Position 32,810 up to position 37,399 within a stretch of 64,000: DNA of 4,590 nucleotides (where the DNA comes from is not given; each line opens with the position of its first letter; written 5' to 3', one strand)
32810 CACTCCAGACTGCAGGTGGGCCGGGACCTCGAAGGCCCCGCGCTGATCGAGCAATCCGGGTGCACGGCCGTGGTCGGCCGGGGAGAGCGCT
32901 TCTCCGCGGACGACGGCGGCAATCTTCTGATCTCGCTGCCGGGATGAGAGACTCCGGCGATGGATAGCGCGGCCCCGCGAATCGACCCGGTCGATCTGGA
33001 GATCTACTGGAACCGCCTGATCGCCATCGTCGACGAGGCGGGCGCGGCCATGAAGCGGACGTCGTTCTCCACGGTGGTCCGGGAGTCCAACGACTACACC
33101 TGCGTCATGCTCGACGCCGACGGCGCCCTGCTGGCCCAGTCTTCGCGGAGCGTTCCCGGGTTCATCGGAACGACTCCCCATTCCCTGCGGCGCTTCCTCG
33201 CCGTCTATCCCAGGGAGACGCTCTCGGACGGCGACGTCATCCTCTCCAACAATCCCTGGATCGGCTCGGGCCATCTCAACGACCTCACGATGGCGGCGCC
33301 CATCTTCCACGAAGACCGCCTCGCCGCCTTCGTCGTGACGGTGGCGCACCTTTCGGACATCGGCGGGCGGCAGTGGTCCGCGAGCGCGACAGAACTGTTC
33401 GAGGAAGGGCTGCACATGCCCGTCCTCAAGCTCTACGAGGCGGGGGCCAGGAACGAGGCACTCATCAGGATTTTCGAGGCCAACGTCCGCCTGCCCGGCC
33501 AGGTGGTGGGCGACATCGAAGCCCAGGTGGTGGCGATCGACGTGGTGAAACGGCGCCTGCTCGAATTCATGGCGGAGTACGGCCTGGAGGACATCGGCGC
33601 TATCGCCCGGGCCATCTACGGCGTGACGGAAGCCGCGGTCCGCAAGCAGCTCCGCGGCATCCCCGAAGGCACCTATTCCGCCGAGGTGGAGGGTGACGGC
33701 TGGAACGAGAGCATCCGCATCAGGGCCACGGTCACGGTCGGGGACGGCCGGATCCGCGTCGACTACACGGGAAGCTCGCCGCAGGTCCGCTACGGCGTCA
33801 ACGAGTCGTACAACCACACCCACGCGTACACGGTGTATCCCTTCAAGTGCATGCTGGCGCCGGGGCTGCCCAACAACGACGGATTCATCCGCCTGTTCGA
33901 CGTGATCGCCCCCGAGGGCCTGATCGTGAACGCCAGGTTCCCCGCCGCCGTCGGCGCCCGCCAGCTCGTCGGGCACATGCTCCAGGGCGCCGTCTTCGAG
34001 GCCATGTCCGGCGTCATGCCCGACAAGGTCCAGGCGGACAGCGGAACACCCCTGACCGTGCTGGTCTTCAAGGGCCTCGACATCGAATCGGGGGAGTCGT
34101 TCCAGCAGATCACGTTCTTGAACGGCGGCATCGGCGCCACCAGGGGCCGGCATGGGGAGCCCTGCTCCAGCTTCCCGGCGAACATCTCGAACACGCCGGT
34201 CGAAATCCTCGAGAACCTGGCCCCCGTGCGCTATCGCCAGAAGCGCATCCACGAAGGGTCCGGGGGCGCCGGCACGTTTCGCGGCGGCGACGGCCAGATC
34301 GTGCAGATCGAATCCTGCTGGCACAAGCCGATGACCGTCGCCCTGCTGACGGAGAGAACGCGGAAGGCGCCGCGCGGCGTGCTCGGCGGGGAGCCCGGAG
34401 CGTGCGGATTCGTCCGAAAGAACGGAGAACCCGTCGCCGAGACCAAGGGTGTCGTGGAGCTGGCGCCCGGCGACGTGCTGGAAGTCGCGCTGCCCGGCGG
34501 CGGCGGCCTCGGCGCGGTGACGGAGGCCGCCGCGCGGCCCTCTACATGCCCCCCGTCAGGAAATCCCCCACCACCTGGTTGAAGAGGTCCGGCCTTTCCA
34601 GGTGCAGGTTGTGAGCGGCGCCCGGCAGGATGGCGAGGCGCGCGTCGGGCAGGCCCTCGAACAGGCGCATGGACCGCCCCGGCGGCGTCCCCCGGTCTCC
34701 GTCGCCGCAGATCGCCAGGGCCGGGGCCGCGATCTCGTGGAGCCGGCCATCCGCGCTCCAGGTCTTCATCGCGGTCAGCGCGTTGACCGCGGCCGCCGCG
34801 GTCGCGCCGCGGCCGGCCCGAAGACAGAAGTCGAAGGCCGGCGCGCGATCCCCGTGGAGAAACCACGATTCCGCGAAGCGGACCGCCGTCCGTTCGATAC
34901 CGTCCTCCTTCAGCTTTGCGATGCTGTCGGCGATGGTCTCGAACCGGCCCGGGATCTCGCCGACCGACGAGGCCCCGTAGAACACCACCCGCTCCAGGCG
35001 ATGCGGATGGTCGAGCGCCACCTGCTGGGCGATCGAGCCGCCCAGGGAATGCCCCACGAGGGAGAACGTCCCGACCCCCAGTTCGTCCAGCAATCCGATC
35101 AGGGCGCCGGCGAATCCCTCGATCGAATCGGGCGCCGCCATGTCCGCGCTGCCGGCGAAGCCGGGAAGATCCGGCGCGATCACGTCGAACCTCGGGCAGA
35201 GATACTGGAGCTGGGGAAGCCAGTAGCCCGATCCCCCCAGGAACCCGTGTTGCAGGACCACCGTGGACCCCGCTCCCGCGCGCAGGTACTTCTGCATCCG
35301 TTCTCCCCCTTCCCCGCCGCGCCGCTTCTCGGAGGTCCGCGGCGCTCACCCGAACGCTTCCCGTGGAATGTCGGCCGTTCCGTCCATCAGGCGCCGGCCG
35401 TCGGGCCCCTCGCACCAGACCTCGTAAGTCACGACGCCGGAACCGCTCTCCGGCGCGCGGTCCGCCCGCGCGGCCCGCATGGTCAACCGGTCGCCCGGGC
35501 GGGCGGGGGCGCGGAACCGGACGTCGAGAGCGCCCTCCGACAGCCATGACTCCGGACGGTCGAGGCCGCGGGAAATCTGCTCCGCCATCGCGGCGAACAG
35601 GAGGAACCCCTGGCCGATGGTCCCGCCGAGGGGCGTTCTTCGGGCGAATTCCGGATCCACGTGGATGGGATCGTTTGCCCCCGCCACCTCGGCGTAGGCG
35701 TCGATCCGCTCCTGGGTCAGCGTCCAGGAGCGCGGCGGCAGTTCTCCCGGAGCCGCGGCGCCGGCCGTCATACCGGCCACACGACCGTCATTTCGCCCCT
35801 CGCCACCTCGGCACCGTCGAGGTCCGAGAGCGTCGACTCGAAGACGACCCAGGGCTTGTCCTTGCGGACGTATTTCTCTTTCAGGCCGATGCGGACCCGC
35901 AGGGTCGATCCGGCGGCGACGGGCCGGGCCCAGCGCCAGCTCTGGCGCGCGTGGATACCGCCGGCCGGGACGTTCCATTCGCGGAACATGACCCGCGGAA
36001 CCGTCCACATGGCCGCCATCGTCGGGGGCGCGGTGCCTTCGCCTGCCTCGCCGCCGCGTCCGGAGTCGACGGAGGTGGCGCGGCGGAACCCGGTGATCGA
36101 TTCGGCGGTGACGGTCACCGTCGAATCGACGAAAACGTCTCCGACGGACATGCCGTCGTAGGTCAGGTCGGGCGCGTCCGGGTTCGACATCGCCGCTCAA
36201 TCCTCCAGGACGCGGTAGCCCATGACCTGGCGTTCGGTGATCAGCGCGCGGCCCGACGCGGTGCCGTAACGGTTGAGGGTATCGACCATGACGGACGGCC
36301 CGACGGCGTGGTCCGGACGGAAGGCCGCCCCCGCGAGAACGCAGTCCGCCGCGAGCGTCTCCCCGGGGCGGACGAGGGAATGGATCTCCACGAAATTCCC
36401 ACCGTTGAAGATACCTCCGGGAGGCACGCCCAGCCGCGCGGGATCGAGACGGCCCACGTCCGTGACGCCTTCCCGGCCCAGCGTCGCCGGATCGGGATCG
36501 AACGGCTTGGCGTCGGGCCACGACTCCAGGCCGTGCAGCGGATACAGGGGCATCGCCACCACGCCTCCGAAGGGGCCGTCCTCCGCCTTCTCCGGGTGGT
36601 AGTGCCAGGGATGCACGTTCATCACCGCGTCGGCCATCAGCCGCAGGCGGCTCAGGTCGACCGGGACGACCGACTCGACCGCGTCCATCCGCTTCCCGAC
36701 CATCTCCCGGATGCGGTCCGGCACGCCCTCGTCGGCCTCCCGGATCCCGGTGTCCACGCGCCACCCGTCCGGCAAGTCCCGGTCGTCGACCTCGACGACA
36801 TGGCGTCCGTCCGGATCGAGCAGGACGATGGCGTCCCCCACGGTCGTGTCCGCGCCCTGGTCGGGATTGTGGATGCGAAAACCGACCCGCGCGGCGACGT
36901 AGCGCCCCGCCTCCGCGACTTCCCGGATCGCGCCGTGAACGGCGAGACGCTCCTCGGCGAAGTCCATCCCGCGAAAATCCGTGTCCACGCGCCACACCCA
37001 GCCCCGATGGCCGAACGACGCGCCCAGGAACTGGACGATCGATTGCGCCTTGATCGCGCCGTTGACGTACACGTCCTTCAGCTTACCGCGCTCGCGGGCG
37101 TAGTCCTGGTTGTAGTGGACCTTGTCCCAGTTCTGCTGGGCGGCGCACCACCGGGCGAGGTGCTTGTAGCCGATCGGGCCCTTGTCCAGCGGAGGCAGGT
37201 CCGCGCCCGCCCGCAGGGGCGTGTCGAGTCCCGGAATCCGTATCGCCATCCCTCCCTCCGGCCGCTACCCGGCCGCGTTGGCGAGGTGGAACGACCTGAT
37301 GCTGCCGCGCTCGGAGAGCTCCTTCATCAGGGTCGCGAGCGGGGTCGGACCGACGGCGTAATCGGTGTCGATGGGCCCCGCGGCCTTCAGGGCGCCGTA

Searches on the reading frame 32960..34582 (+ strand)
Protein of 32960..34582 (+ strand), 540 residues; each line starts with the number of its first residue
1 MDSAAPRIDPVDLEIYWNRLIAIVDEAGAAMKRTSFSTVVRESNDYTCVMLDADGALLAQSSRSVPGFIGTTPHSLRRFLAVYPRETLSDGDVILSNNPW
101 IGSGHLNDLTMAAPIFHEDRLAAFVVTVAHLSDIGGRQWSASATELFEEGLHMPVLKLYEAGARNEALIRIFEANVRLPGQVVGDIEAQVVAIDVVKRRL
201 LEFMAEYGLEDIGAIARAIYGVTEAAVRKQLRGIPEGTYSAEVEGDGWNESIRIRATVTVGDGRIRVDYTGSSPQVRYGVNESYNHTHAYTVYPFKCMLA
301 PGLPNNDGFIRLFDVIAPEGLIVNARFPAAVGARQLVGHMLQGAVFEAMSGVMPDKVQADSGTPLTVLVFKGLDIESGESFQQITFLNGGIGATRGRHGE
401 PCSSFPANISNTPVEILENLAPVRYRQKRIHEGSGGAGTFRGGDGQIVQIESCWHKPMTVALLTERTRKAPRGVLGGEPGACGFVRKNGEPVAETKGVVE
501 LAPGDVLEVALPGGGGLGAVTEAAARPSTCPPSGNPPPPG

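Call 27: search_protein_families(library=pfam, proteins=[window:32960-34582:+])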
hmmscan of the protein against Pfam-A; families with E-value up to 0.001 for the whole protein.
window:32960-34582:+ (540 aa): 1 family
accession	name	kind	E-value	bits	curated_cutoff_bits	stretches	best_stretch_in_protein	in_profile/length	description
PF02538.19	Hydantoinase_B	-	4e-151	504.5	26.8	1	9-519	1-518/519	Hydantoinase B/oxoprolinase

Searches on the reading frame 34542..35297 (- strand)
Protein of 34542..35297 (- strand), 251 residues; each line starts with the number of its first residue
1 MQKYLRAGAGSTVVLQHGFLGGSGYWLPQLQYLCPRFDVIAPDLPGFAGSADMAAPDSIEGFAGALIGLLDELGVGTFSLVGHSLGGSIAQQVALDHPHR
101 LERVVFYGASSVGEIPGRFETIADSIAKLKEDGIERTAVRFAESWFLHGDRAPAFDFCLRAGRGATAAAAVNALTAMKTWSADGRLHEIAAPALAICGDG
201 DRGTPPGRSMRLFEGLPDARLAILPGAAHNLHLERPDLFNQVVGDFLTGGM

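Call 27: search_protein_families(library=pfam, proteins=[window:34542-35297:-])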
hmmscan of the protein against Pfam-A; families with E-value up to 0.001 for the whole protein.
window:34542-35297:- (251 aa): 4 families
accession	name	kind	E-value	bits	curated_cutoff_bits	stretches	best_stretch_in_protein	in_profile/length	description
PF00561.26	Abhydrolase_1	-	6.2e-26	92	25.8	1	12-236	2-245/245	alpha/beta hydrolase fold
PF12697.13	Abhydrolase_6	-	6.9e-19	69.8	26.3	1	14-241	2-216/217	Alpha/beta hydrolase family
PF12146.15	Hydrolase_4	-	4.7e-13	49.4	27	1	12-235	6-238/239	Serine aminopeptidase, S33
PF00975.26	Thioesterase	-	2.8e-06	28.1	26.4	1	17-99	7-89/226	Thioesterase domain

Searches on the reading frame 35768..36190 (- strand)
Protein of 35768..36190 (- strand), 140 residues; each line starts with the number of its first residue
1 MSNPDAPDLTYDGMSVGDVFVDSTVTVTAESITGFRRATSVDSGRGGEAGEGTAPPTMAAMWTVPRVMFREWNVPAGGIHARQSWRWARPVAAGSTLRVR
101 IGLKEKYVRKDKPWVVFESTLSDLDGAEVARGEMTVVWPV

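Call 27: search_protein_families(library=pfam, proteins=[window:35768-36190:-])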
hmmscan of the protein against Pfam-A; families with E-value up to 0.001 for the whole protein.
window:35768-36190:- (140 aa): 1 family
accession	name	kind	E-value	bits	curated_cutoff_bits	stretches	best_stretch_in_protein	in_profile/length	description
PF13452.11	FAS1_DH_region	-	6e-06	26.9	22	1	16-130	3-130/132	FAS1-like, dehydratase domain region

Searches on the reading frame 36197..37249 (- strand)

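Call 27: search_protein_families(library=pfam, proteins=[window:36197-37249:-])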
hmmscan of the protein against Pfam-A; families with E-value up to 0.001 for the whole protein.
window:36197-37249:- (350 aa): 1 family
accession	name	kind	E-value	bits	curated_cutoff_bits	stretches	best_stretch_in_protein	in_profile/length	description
PF13452.11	FAS1_DH_region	-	1.2e-05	25.9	22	1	184-338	3-131/132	FAS1-like, dehydratase domain region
